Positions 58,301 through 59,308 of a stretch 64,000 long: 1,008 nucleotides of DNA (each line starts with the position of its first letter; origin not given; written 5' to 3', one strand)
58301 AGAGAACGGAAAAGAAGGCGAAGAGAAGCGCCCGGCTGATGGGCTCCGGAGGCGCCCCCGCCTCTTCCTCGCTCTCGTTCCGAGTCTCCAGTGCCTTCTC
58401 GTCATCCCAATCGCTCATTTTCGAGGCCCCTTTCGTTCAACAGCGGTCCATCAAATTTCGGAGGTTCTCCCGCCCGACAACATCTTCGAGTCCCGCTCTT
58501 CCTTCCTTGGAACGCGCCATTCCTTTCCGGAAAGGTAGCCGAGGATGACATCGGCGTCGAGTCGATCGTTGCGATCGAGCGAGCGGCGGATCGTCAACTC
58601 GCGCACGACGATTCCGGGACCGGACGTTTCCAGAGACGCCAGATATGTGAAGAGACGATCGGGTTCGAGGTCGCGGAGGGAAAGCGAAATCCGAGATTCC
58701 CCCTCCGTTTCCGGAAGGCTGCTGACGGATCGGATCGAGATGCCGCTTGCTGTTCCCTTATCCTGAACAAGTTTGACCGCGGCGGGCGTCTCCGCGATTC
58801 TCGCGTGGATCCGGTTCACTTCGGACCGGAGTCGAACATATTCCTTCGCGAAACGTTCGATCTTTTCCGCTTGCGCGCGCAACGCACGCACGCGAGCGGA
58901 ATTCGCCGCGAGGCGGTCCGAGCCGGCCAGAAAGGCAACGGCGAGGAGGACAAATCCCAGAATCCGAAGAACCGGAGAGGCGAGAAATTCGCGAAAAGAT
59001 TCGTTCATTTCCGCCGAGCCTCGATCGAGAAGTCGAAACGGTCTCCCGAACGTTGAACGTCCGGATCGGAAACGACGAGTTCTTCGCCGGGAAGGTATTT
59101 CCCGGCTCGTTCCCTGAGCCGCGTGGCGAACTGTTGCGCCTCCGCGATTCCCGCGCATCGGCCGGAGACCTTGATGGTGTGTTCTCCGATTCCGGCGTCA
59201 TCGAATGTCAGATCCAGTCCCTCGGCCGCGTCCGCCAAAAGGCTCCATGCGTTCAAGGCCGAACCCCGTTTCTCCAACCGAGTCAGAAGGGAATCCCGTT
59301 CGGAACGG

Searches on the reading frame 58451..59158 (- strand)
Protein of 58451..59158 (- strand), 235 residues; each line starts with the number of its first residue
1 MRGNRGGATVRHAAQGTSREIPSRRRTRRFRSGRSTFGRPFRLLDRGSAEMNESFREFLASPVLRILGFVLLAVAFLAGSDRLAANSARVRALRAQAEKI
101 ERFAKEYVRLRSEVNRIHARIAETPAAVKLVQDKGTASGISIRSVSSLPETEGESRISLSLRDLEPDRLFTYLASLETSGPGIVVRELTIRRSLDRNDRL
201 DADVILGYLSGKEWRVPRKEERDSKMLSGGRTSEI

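Call 89: search_protein_families(library=pfam, proteins=[window:58451-59158:-], max_evalue=0.01)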
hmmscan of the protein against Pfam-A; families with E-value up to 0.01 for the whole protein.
window:58451-59158:- (235 aa): 2 families
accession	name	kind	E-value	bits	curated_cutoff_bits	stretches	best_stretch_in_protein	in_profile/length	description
PF04612.17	T2SSM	-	0.00039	21.1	27.8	1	80-193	40-144/160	Type II secretion system (T2SS), protein M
PF10741.14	T2SSM_b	-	0.001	19.3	21.7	1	128-196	20-90/111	Type II secretion system (T2SS), protein M subtype b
